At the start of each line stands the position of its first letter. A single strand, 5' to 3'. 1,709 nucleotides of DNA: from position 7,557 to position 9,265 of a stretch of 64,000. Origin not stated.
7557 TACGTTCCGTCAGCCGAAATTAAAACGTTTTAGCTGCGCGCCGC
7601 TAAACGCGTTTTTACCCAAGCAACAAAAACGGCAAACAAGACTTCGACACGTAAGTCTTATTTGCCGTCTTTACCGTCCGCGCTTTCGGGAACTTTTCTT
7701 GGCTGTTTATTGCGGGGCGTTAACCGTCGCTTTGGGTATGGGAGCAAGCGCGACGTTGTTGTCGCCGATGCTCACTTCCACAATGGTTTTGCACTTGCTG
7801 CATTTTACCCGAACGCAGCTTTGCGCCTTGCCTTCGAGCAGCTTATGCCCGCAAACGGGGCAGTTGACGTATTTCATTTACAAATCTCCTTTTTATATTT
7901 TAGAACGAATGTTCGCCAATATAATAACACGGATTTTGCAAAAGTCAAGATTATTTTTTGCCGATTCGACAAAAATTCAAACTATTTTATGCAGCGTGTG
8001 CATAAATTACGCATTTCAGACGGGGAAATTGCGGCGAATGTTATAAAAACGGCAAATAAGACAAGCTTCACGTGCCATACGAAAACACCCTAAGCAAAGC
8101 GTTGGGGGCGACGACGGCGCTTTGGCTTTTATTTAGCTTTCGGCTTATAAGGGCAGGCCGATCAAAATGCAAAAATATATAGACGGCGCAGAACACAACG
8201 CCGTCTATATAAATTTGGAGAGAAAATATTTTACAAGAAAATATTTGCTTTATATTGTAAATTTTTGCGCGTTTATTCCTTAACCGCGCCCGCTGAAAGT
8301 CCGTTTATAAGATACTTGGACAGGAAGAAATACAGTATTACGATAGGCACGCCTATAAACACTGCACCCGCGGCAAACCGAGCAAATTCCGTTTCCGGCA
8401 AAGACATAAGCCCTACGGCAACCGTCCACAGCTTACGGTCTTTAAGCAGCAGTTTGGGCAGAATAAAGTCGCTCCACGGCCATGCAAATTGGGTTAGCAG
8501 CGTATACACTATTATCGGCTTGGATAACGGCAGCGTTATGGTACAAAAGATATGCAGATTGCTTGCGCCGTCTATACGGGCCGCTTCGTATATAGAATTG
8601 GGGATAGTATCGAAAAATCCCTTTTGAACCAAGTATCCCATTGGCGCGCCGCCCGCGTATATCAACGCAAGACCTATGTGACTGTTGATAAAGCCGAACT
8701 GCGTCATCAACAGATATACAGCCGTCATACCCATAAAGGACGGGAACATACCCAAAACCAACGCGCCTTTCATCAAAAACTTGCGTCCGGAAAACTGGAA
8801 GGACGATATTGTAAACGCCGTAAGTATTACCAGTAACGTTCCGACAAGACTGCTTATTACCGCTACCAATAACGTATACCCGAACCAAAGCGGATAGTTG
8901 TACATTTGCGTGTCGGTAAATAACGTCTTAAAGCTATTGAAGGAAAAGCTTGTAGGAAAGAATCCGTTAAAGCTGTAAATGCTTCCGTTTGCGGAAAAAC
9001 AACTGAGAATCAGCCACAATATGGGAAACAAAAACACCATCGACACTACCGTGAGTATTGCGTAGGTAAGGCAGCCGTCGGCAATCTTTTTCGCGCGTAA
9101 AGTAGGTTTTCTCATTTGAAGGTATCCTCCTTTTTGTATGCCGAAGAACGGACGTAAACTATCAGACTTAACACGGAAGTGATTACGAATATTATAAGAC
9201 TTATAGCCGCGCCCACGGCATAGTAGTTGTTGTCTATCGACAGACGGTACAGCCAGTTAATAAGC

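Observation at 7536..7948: Com-like zinc ribbon, then two terminators, then an RHS gene with no visible promoter: possible post-transcriptional gate on the toxin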

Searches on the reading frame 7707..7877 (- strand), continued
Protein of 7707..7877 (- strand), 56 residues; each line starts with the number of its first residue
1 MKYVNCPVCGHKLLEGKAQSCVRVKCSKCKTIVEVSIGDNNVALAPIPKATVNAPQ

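Call 39: find_encoding_contigs(protein=P0052, flank=8000, max_places=3)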
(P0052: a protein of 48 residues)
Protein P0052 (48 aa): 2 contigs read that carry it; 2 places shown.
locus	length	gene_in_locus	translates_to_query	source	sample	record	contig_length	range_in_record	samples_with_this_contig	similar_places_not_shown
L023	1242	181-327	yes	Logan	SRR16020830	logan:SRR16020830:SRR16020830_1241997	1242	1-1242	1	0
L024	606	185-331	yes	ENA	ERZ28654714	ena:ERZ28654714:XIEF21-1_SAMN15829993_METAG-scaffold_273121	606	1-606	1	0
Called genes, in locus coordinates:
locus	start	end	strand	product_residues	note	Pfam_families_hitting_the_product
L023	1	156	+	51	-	?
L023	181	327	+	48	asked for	PF10122:Zn_ribbon_Com (weak)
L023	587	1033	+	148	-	PF08281:Sigma70_r4_2, PF04545:Sigma70_r4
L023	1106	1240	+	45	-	?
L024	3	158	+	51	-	?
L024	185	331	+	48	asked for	PF10122:Zn_ribbon_Com (weak)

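Call 43: find_related_loci(query=A3, collection=viral_contigs, flank=7000)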
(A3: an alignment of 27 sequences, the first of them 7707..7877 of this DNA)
Query A3 (56 aa) in viral_contigs; peptide patterns used: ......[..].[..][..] (x = any residue, [..] = any of these).
177 stretches matched a pattern; 13 encode a relative of the query (tblastn E <= 1e-3); 13 distinct loci.
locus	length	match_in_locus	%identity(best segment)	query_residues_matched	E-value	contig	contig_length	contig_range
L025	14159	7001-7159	45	1-54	9e-8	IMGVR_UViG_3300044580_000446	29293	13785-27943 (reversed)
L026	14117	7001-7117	46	1-41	2e-6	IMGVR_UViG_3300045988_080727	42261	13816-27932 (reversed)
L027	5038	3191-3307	39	1-41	3e-6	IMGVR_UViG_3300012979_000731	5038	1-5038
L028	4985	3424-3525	44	4-39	9e-6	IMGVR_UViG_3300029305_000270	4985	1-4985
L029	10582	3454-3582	40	3-45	1e-5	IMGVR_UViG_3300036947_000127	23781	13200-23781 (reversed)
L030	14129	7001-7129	40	3-45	1e-5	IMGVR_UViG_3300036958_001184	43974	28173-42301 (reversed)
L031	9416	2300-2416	41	2-37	3e-5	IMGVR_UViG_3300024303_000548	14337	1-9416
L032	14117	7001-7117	41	2-37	3e-5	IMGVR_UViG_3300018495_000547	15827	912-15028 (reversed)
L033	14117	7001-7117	41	2-37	3e-5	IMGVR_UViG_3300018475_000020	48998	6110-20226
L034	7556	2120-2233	44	4-42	4e-5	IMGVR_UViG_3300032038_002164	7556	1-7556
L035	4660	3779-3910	43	4-44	3e-5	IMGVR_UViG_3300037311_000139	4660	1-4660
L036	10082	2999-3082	57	4-33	5e-5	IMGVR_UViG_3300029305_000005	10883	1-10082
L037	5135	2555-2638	57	4-33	5e-5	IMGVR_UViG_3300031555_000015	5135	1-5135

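Call 44: find_related_loci(query=A1, collection=metagenome_contigs, flank=7000)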
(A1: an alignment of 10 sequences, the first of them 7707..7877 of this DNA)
Query A1 (56 aa) in metagenome_contigs; peptide patterns used: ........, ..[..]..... (x = any residue, [..] = any of these).
213 stretches matched a pattern; 2 encode a relative of the query (tblastn E <= 1e-3); 2 distinct loci.
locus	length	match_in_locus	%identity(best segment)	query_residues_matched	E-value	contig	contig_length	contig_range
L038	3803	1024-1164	70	1-47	3e-19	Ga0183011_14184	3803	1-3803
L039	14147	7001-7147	59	1-49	3e-17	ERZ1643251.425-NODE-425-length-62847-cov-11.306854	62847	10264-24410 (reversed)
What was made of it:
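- Tried and rejected: The rerun with A1 added two loci (call 44).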

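Call 52: search_dna_similar(query=window:7707-7877:-, collection=phages, mode=protein, max_evalue=0.01, max_rows=25)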
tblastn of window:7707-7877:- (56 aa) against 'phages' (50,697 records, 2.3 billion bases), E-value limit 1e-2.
No match.
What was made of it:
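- Tried and rejected: tblastn of the ribbon against 50,697 annotated phages found no match (call 52).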

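Call 62: search_protein_families(library=phrogs, proteins=[window:7707-7877:-, L039:7257-7643:+, L016:9474-9851:+, L016:8532-9458:+, L020:1198-1473:+, L039:6598-6900:+, L039:13320-14039:+, L039:13011-13310:+], max_evalue=0.01)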
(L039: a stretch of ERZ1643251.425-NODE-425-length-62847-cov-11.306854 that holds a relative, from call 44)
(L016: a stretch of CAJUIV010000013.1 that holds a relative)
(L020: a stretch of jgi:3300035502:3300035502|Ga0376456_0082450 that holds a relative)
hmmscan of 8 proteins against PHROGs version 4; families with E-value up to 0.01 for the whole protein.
window:7707-7877:- (56 aa): 2 families
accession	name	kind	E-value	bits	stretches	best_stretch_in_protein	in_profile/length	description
phrog_6417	-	other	8.9e-07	29.8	1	1-40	5-44/68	translational regulator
phrog_4875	-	unknown function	0.0074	17.4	0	22-46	11-34/77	-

L039:7257-7643:+ (128 aa): 2 families
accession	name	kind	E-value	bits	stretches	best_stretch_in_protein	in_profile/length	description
phrog_6918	-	lysis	5.3e-08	33.9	1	5-112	6-109/114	holin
phrog_2609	-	lysis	0.0036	18.2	1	9-111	10-112/145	holin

L016:9474-9851:+ (125 aa): 2 families
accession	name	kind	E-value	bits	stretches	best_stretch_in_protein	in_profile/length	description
phrog_6918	-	lysis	1.2e-07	32.7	1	2-106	3-103/114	holin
phrog_608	-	lysis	0.00025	22.3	1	3-99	3-101/111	holin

L016:8532-9458:+ (308 aa): 34 families (the best 25 are shown)
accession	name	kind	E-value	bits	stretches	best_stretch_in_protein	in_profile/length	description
phrog_3904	-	tail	1.4e-18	67.7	2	173-245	440-505/1086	tail fiber protein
phrog_10972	-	tail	7e-14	53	1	67-110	152-196/343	tail fiber protein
phrog_5073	-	tail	3.3e-12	47.2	1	71-187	323-433/519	tail fiber protein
phrog_366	-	tail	2.7e-10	41.3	1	70-128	349-388/474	tail fiber protein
phrog_35286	-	unknown function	1.4e-09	38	1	70-109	291-330/750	-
phrog_32409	-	tail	2.3e-09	37.1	1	41-118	161-237/884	tail fiber protein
phrog_38806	-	unknown function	2.3e-08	34.8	1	72-109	100-137/285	-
phrog_15437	-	tail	2.5e-08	34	1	171-244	222-287/656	tail fiber protein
phrog_1125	-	tail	2.7e-08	34.5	1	51-115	155-215/412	tail fiber protein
phrog_6320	-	tail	8.1e-08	32.5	1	71-225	175-223/745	tail fiber protein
phrog_819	-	tail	1.8e-07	30.7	1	71-243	552-639/1024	tail protein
phrog_3890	-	tail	2.3e-07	28.6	1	69-112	2614-2657/3453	straight fibre tail protein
phrog_25888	-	unknown function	2.4e-07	31.3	1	38-111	201-270/325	-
phrog_13892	-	tail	4.7e-07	30.2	1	71-124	44-97/676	minor tail protein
phrog_32123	-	unknown function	1.4e-06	27.9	1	52-108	208-260/532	-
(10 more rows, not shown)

L020:1198-1473:+ (91 aa): 1 family
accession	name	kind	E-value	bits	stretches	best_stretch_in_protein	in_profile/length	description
phrog_1863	-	unknown function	6.5e-14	52.6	1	4-91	2-89/97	-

L039:6598-6900:+ (100 aa): 3 families
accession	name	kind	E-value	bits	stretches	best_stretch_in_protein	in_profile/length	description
phrog_1558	-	unknown function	9.4e-05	23.3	1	35-87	105-160/178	-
phrog_36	-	transcription regulation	0.00043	20.9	1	19-95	117-191/220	transcriptional regulator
phrog_24579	-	head and packaging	0.00068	20.6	1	50-90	18-58/126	terminase small subunit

L039:13320-14039:+ (239 aa): 0 families

L039:13011-13310:+ (99 aa): 0 families
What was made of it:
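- Closest known: Colicin and S-pyocin operons. Same: A lysis-type gene (a holin) is present in sister loci (call 62).
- Holin. phrog_6918, E 5e-8 (call 62).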

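Call 63: search_protein_families(library=pfam, proteins=[L039:7257-7643:+, L016:9474-9851:+, L020:1198-1473:+, L039:6598-6900:+, L022:8503-9402:+, L039:12461-12916:+], max_evalue=0.05)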
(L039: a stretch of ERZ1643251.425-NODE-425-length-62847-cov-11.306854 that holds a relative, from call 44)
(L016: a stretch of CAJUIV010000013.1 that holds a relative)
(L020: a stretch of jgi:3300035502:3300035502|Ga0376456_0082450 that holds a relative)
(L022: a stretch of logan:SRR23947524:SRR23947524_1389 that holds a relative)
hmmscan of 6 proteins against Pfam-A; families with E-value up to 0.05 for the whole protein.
L039:7257-7643:+ (128 aa): 1 family
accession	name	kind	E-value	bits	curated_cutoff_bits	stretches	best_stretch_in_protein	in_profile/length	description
PF09682.15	Phage_holin_6_1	-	0.00021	22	24.9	1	6-96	4-94/101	Bacteriophage holin of superfamily 6 (Holin_LLH)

L016:9474-9851:+ (125 aa): 1 family
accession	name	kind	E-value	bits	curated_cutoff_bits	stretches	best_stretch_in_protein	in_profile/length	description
PF09682.15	Phage_holin_6_1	-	3.3e-05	24.7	24.9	1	13-99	8-97/101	Bacteriophage holin of superfamily 6 (Holin_LLH)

L020:1198-1473:+ (91 aa): 3 families
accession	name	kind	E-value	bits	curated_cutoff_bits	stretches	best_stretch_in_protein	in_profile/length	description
PF18303.6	Saf_2TM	-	0.0063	16.8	29.5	1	3-67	67-136/152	SAVED-fused 2TM effector domain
PF08702.15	Fib_alpha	-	0.025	15.2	29.9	1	28-84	69-126/143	Fibrinogen alpha/beta chain family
PF25763.1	Aurora-A_bind_CEP192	-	0.037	15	23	1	39-86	8-53/68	CEP192 Aurora A binding region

L039:6598-6900:+ (100 aa): 7 families
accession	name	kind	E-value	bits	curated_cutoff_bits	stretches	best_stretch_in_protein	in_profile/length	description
PF13384.12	HTH_23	-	0.00019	21.6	24.6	1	55-88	9-42/50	Homeodomain-like domain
PF13412.12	HTH_24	-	0.0062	16.5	21.9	0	65-89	19-43/48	Winged helix-turn-helix DNA-binding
PF01527.26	HTH_Tnp_1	-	0.0097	16.6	24.1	1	61-89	21-50/75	Transposase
PF13551.12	HTH_29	-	0.012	16.2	28.1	1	63-89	12-38/64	Winged helix-turn helix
PF13730.12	HTH_36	-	0.031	14.5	25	0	63-86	22-48/55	Helix-turn-helix domain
PF07453.19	NUMOD1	-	0.034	14.8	22.8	0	40-51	4-15/37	NUMOD1 domain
PF08279.18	HTH_11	-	0.037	14.3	25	0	54-94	6-46/55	HTH domain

L022:8503-9402:+ (299 aa): 0 families

L039:12461-12916:+ (151 aa): 0 families

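Call 64: predict_structure(alignment_id=A3)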
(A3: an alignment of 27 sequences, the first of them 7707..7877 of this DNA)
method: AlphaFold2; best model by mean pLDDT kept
length: 56 residues; sequences in the alignment: 27
mean_pLDDT: 82.0   pTM: 0.58
mean pLDDT of the five models: 82.0, 79.7, 76.4, 75.2, 72.2
residues with pLDDT >= 90: 14; 70-90: 33; 50-70: 7; < 50: 2
segments of 3 or more residues with pLDDT < 50: none
pLDDT, mean of each block of 10 residues (from residue 1): 87 87 90 88 77 51
secondary structure, 60 per line:
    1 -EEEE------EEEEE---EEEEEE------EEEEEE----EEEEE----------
elements in order: E2-5 E12-16 E20-25 E32-37 E42-46
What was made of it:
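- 7707..7877 (-): 56-aa Com-related zinc-ribbon protein gene (Cys 6, 9, 26, 29; variable C-terminal tail). AlphaFold2 mean pLDDT is 82, all-beta (call 64).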

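Call 67: fold_search(model_id=the predicted structure, library=viral)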
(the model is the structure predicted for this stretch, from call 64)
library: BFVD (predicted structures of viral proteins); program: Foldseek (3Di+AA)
matches with E <= 10: 444; with E <= 0.001: 0
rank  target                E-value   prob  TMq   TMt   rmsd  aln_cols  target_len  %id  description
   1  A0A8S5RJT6            1.2e-02  1.00  0.72  0.63   3.5        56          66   27  DNA-directed RNA polymerase [virus sp. ctHG14]
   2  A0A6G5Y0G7            9.6e-02  1.00  0.65  0.63   1.1        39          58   28  (no name in the UniProt tables at hand)
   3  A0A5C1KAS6            9.6e-02  1.00  0.63  0.65   3.9        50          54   26  (no name in the UniProt tables at hand)
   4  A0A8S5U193            1.1e-01  1.00  0.62  0.79   2.5        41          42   29  DNA-directed RNA polymerase II subunit [Myoviridae sp. ctwSu1]
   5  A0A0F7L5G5            1.2e-01  0.94  0.51  0.51   4.8        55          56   20  Uncharacterized protein [uncultured marine virus]
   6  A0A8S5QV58            1.2e-01  0.97  0.55  0.50   3.5        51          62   24  Cysteine-rich protein [Siphoviridae sp. ctzAk96]
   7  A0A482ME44            1.5e-01  0.97  0.55  0.38   4.7        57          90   16  (no name in the UniProt tables at hand)
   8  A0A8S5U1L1            2.2e-01  0.99  0.58  0.75   1.8        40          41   30  DNA-directed RNA polymerase [Siphoviridae sp. ctt8434]
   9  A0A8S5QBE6            2.3e-01  0.99  0.69  0.58   6.3        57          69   19  RimK-related lysine biosynthesis protein, Probable-dependent amine/thiol ligase family Amino-group [Siphoviridae sp. ctu9a31]
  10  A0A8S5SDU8            2.5e-01  0.89  0.51  0.17   3.4        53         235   17  TFIIB Transcription factor zinc-finger [Siphoviridae sp. ctnpt50]
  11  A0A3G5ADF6            2.8e-01  0.93  0.61  0.37   4.5        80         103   16  Uncharacterized protein [Satyrvirus sp.]
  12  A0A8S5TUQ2            3.2e-01  0.96  0.61  0.56   3.1        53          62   23  50S ribosomal subunit [Siphoviridae sp. ctVJE9]
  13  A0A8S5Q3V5            3.4e-01  0.91  0.55  0.52   3.7        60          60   20  Cysteine-rich protein [Siphoviridae sp. ctQqU1]
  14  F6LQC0                3.6e-01  0.85  0.53  0.33   5.7        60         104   20  (no name in the UniProt tables at hand)
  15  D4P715                4.3e-01  0.54  0.46  0.31   8.4        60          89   13  (no name in the UniProt tables at hand)
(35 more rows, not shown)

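Call 97: search_protein_families(library=phrogs, proteins=[L016:8001-8171:+, L039:7001-7159:+, L013:1129-1311:+, L015:217-387:+, L017:2983-3150:+, L020:267-434:+, L022:8001-8222:+, L010:4742-4900:+, L009:6142-6318:+], max_evalue=0.01)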
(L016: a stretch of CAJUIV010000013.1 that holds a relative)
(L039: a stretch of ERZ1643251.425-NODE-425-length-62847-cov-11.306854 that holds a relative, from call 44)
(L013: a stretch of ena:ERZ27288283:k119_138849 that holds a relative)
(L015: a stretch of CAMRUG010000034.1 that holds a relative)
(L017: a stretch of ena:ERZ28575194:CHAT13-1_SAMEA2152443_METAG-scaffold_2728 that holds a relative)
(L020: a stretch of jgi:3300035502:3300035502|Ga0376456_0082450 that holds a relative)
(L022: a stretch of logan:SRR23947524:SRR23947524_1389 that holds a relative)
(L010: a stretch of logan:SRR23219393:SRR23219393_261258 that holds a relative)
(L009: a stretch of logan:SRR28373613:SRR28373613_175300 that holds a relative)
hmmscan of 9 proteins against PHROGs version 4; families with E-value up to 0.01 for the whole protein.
L016:8001-8171:+ (57 aa): 2 families
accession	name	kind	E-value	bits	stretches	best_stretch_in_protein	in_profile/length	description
phrog_6417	-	other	5.3e-06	27.3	1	1-37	5-41/68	translational regulator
phrog_4875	-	unknown function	0.0066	17.6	0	22-44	11-32/77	-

L039:7001-7159:+ (53 aa): 4 families
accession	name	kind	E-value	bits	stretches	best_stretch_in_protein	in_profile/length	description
phrog_6417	-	other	6.5e-06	27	1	1-40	5-44/68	translational regulator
phrog_5602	-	unknown function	0.00057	20.5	1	4-35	19-54/60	-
phrog_13234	-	unknown function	0.002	18.8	1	1-18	9-26/37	-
phrog_2834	-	unknown function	0.0027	18.5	0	22-42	14-34/78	-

L013:1129-1311:+ (61 aa): 4 families
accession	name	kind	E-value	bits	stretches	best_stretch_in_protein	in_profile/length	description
phrog_6417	-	other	9.7e-06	26.5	1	1-43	5-47/68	translational regulator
phrog_2834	-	unknown function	0.002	18.9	0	22-40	14-32/78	-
phrog_13234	-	unknown function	0.0051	17.5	1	1-16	9-24/37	-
phrog_6504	-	unknown function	0.0088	17.2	0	4-40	8-51/61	-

L015:217-387:+ (57 aa): 3 families
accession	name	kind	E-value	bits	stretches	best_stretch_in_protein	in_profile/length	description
phrog_6417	-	other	3.5e-05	24.6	1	1-40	5-44/68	translational regulator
phrog_13234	-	unknown function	0.0019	18.9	1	1-18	9-26/37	-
phrog_5602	-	unknown function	0.0088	16.7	0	4-35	19-54/60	-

L017:2983-3150:+ (56 aa): 3 families
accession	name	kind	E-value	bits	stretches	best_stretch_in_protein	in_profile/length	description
phrog_6417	-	other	4.2e-08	34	1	2-41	6-45/68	translational regulator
phrog_5602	-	unknown function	0.00011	22.8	1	4-36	19-55/60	-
phrog_1315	-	unknown function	0.00053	21.2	0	2-12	33-43/108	-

L020:267-434:+ (56 aa): 3 families
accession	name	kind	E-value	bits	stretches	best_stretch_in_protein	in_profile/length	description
phrog_6417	-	other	2.7e-06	28.2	1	1-53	5-57/68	translational regulator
phrog_5602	-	unknown function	0.0036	18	1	3-39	18-58/60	-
phrog_1315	-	unknown function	0.0042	18.3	0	2-21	33-52/108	-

L022:8001-8222:+ (74 aa): 4 families
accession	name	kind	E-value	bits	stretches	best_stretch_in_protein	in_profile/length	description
phrog_6417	-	other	3e-07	31.3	1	1-40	5-44/68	translational regulator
phrog_36973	-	unknown function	7.7e-05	23.3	1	20-41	2-23/53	-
phrog_4852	-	unknown function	0.00065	20.4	1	2-41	12-47/194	-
phrog_36481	-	unknown function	0.0049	17.9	0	4-43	15-48/60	-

L010:4742-4900:+ (53 aa): 4 families
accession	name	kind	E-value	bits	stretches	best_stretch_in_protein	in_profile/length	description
phrog_6417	-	other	2.3e-07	31.6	1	1-39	5-43/68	translational regulator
phrog_7033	-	unknown function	0.0041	18.1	1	1-45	81-124/197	-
phrog_1494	-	unknown function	0.0055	16.9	0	2-21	198-217/226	-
phrog_4875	-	unknown function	0.0075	17.4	0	20-38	9-27/77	-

L009:6142-6318:+ (59 aa): 3 families
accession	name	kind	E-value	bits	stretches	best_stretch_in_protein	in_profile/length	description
phrog_6417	-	other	4.8e-05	24.2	1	1-40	5-44/68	translational regulator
phrog_13234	-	unknown function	0.00072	20.2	1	1-18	9-26/37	-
phrog_2834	-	unknown function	0.0018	19.1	0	22-39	14-31/78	-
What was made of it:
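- The best family match is the Com-related 'translational regulator' phrog (calls 62, 97).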

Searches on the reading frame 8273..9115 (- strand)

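Call 4: search_protein_families(library=pfam, proteins=[window:8273-9115:-], max_evalue=1)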
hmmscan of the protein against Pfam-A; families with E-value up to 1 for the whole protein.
window:8273-9115:- (280 aa): 1 family
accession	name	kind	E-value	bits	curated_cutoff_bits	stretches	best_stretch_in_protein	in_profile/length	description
PF00528.27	BPD_transp_1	-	9.9e-14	51.9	26.4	1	105-268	11-177/184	Binding-protein-dependent transport system inner membrane component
